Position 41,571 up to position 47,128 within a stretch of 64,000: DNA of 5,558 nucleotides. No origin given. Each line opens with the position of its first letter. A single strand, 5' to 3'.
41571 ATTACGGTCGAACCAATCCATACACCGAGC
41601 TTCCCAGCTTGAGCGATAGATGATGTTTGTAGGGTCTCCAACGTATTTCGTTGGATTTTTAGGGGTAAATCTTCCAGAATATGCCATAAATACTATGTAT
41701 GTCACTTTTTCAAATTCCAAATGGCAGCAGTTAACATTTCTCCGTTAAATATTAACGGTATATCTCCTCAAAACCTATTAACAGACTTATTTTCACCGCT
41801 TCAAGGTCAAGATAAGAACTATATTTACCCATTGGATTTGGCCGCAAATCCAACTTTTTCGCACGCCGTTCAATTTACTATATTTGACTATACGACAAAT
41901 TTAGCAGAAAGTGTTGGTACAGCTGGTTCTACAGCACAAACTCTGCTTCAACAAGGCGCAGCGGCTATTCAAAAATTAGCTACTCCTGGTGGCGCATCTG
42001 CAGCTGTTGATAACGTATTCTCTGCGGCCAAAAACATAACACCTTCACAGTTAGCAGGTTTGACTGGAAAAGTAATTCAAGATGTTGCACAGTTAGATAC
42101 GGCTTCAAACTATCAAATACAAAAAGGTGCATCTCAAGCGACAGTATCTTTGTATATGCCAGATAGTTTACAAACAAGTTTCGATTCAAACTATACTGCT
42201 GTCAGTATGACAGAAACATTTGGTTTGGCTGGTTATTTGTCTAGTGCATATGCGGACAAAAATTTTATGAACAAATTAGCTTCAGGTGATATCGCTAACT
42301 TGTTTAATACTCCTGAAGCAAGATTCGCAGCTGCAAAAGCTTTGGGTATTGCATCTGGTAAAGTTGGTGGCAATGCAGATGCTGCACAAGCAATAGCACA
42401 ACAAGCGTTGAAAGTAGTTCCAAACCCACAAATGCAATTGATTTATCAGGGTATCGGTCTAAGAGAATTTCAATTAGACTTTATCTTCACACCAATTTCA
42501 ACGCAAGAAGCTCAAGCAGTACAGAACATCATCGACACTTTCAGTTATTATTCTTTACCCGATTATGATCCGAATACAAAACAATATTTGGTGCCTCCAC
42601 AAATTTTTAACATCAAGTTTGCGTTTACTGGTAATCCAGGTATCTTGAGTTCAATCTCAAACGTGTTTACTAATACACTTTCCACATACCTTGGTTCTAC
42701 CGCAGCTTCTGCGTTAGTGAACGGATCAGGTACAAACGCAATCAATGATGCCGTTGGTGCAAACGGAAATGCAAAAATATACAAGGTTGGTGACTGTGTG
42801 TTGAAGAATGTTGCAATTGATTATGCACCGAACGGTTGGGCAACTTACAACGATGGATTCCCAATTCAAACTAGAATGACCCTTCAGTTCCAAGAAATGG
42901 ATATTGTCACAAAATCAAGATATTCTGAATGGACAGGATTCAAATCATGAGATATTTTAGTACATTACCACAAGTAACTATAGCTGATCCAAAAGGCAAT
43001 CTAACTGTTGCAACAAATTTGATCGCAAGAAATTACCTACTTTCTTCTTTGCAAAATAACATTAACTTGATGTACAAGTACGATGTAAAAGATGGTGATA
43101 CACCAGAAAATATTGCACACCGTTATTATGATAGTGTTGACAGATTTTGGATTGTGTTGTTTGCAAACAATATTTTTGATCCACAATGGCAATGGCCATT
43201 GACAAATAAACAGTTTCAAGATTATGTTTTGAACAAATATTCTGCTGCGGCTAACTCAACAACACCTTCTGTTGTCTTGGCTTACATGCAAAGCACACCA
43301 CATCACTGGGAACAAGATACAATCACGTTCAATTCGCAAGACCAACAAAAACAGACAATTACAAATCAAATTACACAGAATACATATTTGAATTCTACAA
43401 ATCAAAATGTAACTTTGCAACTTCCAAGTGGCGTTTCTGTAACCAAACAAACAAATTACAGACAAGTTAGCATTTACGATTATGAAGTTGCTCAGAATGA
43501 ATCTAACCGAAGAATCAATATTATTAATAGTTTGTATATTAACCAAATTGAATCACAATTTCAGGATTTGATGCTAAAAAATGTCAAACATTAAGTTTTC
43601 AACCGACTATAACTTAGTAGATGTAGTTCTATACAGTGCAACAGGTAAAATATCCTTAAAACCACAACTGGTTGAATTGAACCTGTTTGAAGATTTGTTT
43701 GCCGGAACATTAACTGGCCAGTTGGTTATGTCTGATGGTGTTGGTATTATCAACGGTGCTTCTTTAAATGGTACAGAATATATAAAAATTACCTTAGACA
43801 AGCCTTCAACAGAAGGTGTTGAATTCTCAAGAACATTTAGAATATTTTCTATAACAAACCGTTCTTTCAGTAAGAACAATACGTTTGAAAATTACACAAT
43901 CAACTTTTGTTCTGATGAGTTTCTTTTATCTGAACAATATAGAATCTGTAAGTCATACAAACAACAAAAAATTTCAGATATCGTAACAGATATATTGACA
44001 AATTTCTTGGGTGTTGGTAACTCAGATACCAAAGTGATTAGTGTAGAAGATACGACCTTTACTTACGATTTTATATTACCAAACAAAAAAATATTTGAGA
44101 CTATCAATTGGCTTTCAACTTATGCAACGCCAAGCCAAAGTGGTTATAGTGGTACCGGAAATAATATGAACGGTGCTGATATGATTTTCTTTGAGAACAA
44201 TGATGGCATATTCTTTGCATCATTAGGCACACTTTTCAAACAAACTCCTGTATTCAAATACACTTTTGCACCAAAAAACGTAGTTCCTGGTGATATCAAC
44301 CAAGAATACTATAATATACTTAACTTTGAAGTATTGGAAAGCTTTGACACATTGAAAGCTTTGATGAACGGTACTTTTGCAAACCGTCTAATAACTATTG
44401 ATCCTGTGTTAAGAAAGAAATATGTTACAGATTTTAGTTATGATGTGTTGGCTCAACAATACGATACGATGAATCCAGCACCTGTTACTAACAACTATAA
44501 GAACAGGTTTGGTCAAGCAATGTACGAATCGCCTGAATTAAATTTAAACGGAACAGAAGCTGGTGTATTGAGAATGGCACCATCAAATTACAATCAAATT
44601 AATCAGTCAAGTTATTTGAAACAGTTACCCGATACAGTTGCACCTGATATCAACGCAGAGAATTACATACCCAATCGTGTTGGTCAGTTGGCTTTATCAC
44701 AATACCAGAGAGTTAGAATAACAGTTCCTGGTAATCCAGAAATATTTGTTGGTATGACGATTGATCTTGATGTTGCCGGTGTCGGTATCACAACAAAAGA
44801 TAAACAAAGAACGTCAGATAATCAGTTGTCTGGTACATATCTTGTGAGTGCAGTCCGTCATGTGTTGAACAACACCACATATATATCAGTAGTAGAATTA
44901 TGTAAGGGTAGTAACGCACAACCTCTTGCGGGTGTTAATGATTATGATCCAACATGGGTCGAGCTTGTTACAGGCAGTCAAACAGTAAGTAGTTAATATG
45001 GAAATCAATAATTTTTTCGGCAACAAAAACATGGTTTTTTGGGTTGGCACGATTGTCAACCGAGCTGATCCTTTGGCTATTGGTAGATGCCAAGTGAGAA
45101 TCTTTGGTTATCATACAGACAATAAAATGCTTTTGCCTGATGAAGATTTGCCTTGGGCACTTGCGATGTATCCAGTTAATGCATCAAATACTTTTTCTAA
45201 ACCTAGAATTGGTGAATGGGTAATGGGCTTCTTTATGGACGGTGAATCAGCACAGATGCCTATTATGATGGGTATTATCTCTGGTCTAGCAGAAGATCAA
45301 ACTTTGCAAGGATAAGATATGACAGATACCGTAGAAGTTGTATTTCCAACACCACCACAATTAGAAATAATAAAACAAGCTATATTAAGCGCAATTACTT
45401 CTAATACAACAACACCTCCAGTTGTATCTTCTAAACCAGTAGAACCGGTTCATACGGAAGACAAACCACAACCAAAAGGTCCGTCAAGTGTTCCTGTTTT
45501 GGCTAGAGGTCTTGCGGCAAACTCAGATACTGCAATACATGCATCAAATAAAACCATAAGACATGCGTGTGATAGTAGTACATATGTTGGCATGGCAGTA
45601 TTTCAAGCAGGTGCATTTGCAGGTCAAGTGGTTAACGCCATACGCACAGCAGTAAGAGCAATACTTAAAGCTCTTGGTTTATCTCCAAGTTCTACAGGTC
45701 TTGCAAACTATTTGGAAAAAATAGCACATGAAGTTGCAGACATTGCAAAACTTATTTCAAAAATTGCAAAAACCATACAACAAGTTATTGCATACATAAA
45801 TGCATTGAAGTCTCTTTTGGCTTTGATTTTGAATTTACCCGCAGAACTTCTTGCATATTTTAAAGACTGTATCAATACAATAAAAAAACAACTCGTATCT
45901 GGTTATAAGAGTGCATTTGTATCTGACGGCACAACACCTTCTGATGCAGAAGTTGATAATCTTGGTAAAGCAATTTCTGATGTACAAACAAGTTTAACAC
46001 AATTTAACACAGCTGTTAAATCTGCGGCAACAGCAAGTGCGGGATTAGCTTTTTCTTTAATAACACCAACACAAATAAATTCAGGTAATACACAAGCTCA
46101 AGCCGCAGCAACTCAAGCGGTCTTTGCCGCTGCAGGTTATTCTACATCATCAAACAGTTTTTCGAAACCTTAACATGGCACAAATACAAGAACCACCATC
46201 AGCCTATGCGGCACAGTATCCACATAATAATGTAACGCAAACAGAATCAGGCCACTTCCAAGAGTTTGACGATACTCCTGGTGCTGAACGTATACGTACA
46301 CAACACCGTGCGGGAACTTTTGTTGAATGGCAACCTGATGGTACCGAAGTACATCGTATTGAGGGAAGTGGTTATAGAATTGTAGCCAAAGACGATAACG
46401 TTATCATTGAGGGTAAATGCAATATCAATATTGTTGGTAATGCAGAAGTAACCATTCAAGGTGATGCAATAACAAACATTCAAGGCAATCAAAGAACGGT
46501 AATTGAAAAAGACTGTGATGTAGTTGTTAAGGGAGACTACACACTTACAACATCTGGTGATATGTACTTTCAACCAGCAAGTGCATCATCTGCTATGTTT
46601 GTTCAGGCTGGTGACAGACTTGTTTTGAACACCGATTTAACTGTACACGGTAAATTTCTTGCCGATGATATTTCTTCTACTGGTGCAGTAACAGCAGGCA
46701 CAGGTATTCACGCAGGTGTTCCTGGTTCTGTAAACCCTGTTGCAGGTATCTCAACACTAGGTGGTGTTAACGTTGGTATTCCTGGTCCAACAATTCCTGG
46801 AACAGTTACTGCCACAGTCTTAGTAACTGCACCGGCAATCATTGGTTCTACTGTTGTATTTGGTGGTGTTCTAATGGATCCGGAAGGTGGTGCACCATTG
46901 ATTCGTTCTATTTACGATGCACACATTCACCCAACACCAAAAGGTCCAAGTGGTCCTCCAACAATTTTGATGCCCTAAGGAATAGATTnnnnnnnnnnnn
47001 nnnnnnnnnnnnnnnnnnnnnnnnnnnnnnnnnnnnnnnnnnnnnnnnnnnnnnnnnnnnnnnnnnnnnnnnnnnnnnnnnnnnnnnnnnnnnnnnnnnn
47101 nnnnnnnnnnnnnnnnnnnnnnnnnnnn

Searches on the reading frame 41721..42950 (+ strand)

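Call 3: search_protein_families(library=pfam, proteins=[window:41721-42950:+], max_evalue=0.01)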
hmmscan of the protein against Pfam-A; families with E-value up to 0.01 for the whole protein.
window:41721-42950:+ (409 aa): 1 family
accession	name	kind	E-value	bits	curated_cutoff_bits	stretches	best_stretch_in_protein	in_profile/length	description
PF11091.14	T4_tail_cap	-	0.0067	16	20.2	1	212-281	150-219/339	Tail-tube assembly protein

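Call 4: search_protein_families(library=phrogs, proteins=[window:41721-42950:+], max_evalue=0.001)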
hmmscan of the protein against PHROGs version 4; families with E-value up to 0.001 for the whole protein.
window:41721-42950:+ (409 aa): 1 family
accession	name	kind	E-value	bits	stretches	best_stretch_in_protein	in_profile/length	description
phrog_230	-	tail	2.7e-46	159.9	1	29-402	286-583/628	baseplate tail tube cap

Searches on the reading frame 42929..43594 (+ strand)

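Call 3: search_protein_families(library=pfam, proteins=[window:42929-43594:+], max_evalue=0.01)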
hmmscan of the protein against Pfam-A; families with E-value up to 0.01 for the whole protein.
window:42929-43594:+ (221 aa): 1 family
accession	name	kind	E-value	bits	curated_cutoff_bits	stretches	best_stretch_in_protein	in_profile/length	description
PF11246.14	Phage_gp53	-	3.7e-07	30.5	21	1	26-209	22-195/200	Base plate wedge protein 53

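Call 4: search_protein_families(library=phrogs, proteins=[window:42929-43594:+], max_evalue=0.001)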
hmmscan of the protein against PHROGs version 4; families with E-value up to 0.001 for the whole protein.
window:42929-43594:+ (221 aa): 1 family
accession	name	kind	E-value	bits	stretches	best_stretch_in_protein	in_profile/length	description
phrog_232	-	tail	2.2e-37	130.4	1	7-218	2-195/296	baseplate wedge subunit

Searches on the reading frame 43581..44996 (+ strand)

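Call 3: search_protein_families(library=pfam, proteins=[window:43581-44996:+], max_evalue=0.01)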
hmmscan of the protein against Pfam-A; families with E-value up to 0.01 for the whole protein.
window:43581-44996:+ (471 aa): 0 families

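Call 4: search_protein_families(library=phrogs, proteins=[window:43581-44996:+], max_evalue=0.001)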
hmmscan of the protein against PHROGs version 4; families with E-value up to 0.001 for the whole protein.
window:43581-44996:+ (471 aa): 2 families
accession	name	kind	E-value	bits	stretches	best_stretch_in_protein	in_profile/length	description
phrog_350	-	tail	3e-75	254.8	1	7-445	10-428/436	tail protein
phrog_24827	-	tail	9.6e-09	35.9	1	223-443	60-278/282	tail protein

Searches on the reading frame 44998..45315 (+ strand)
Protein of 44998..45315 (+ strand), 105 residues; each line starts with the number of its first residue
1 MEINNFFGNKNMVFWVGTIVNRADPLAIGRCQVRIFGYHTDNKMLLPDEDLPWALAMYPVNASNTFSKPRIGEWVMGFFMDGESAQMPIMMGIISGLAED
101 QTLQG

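Call 21: search_protein_families(library=pfam, proteins=[window:44998-45315:+], max_evalue=0.1)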
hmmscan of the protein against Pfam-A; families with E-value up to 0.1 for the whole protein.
window:44998-45315:+ (105 aa): 2 families
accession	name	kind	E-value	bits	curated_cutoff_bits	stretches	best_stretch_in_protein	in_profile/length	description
PF06714.17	Gp5_OB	-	0.043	14.5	25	0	43-101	12-75/144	Gp5 N-terminal OB domain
PF04717.18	Phage_base_V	-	0.069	13.9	23.8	0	16-92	2-72/75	Type VI secretion system/phage-baseplate injector OB domain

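Call 54: search_protein_families(library=phrogs, proteins=[window:44998-45315:+], max_evalue=0.001)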
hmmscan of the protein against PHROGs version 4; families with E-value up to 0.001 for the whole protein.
window:44998-45315:+ (105 aa): 5 families
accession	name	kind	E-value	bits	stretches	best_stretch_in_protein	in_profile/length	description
phrog_430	-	tail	3.6e-28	99.5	1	6-96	12-107/868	baseplate hub subunit and tail lysozyme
phrog_694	-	tail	8.2e-27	94.8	1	4-96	13-115/851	baseplate hub and tail lysozyme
phrog_1922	-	tail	3.8e-25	89.5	1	4-98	9-116/932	baseplate hub subunit and tail lysozyme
phrog_33098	-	tail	4.3e-13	49.9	1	30-95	51-122/641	baseplate hub and tail lysozyme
phrog_37871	-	tail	9.7e-06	26.5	1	16-84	6-71/257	baseplate protein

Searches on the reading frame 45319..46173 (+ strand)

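Call 54: search_protein_families(library=phrogs, proteins=[window:45319-46173:+], max_evalue=0.001)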
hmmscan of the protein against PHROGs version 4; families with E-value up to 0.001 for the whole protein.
window:45319-46173:+ (284 aa): 0 families

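Call 57: search_protein_families(library=pfam, proteins=[window:45319-46173:+], max_evalue=0.01)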
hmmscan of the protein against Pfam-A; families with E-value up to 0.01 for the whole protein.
window:45319-46173:+ (284 aa): 1 family
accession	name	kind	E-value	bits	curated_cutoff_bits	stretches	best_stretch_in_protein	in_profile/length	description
PF17118.11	DUF5105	-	0.0028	17.9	30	1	184-256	42-113/189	Domain of unknown function (DUF5105)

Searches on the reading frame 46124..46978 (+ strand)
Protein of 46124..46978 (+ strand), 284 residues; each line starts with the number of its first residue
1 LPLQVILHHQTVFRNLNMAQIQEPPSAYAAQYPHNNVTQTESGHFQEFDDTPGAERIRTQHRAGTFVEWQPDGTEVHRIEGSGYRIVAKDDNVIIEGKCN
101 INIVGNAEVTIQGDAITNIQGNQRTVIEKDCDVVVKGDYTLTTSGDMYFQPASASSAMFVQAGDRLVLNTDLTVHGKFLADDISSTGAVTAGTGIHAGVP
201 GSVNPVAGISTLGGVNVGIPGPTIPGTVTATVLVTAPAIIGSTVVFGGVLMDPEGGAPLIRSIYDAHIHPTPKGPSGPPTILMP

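Call 54: search_protein_families(library=phrogs, proteins=[window:46124-46978:+], max_evalue=0.001)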
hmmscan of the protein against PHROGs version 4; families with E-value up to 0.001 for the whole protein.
window:46124-46978:+ (284 aa): 4 families
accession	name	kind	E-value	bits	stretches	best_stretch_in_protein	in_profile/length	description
phrog_430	-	tail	2.9e-46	159.3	1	20-149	322-451/868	baseplate hub subunit and tail lysozyme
phrog_27932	-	tail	3.9e-29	102.5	1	17-148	517-648/855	baseplate hub subunit and tail lysozyme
phrog_24638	-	tail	2.7e-07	31.1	1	30-190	21-176/289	baseplate hub subunit and tail lysozyme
phrog_181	-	lysis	7.6e-05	22.8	1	21-79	573-626/769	endolysin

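Call 57: search_protein_families(library=pfam, proteins=[window:46124-46978:+], max_evalue=0.01)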
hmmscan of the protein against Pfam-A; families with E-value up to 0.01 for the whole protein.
window:46124-46978:+ (284 aa): 1 family
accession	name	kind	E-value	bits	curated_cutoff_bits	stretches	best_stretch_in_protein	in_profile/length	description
PF22178.3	Gp5_trimer_C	-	0.0059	17.2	30.9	0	48-141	19-110/112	Bacteriophage T4 gp5 C-terminal trimerisation domain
